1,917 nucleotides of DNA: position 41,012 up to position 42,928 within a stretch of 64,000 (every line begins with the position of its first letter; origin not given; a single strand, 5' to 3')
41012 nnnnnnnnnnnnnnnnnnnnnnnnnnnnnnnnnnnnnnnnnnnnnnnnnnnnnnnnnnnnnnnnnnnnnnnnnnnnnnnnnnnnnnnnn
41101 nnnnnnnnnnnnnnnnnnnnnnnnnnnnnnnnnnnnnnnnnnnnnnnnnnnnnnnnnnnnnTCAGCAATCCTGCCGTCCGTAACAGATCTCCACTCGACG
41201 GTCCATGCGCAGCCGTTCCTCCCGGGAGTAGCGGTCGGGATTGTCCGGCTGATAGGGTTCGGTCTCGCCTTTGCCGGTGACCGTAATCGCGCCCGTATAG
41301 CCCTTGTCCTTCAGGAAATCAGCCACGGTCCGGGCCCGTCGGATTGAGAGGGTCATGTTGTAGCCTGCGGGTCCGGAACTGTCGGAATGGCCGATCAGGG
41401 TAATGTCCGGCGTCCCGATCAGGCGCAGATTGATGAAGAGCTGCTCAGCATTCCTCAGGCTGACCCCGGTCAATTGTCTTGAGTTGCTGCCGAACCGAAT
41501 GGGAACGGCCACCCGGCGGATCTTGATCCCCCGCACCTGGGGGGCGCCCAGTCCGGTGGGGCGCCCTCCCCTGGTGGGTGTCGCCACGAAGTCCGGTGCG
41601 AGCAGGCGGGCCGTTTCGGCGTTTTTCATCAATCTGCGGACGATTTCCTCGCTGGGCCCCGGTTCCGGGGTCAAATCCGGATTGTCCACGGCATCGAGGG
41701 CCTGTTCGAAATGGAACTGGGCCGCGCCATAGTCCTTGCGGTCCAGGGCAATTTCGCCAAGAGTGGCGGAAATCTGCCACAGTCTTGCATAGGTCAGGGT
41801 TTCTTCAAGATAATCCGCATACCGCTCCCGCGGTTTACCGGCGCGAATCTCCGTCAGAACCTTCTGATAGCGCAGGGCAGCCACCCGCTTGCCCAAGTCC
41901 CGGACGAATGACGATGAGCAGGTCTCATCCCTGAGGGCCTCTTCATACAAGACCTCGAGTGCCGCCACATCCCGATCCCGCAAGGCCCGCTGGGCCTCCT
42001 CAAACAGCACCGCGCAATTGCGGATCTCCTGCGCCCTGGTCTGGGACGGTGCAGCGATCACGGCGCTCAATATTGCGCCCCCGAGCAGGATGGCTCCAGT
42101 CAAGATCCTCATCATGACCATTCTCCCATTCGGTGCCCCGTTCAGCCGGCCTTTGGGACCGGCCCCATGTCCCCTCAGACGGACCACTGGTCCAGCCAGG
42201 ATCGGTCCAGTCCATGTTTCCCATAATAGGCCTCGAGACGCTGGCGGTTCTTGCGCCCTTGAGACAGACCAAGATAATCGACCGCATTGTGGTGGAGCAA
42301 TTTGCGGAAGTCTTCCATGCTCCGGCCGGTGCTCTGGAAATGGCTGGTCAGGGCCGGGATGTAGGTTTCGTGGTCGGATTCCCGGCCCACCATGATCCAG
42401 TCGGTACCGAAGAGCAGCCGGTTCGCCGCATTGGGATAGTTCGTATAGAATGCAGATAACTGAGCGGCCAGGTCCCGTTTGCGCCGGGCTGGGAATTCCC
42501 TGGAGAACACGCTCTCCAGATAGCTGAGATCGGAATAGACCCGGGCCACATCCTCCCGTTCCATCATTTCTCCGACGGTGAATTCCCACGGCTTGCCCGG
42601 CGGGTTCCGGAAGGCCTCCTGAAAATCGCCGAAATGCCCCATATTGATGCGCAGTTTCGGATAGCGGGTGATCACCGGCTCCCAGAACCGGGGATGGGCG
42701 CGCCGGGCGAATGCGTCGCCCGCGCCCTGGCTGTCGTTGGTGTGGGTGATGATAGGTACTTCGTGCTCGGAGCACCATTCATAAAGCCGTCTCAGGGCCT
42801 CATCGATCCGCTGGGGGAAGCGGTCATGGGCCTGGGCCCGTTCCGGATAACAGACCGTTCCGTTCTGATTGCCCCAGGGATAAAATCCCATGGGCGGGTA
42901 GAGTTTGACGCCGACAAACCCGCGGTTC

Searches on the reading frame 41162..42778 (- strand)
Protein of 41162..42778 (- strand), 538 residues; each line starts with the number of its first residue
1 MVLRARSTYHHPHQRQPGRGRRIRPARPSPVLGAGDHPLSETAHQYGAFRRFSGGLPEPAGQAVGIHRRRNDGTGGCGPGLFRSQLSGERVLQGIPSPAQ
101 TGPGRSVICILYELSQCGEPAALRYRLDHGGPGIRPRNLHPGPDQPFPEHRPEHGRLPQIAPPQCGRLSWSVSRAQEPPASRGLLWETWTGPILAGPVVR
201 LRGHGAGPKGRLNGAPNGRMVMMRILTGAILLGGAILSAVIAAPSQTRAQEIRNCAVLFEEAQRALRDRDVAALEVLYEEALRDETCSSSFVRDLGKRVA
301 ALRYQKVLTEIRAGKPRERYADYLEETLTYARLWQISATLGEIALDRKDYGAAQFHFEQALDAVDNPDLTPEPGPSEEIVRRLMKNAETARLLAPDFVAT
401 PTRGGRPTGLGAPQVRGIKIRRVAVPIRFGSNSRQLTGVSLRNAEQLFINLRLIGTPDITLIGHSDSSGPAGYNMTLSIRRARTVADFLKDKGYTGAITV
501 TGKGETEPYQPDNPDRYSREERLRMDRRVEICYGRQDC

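Call 3: search_protein_families(library=pfam, proteins=[window:41162-42778:-], max_evalue=0.01)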
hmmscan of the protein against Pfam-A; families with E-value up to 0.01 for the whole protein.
window:41162-42778:- (538 aa): 1 family
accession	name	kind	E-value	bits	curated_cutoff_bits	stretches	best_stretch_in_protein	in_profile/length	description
PF00691.25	OmpA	-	4.7e-10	40.1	27.2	1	458-516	30-92/98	OmpA family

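Call 57: search_protein_families(library=padloc, proteins=[window:41162-42778:-], max_evalue=0.001)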
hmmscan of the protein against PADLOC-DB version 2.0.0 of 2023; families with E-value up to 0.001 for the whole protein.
window:41162-42778:- (538 aa): 1 family
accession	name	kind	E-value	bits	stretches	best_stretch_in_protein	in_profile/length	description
PDLC00609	ZorB1|ZorB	-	1.3e-06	26.1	1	459-531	136-212/232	MotB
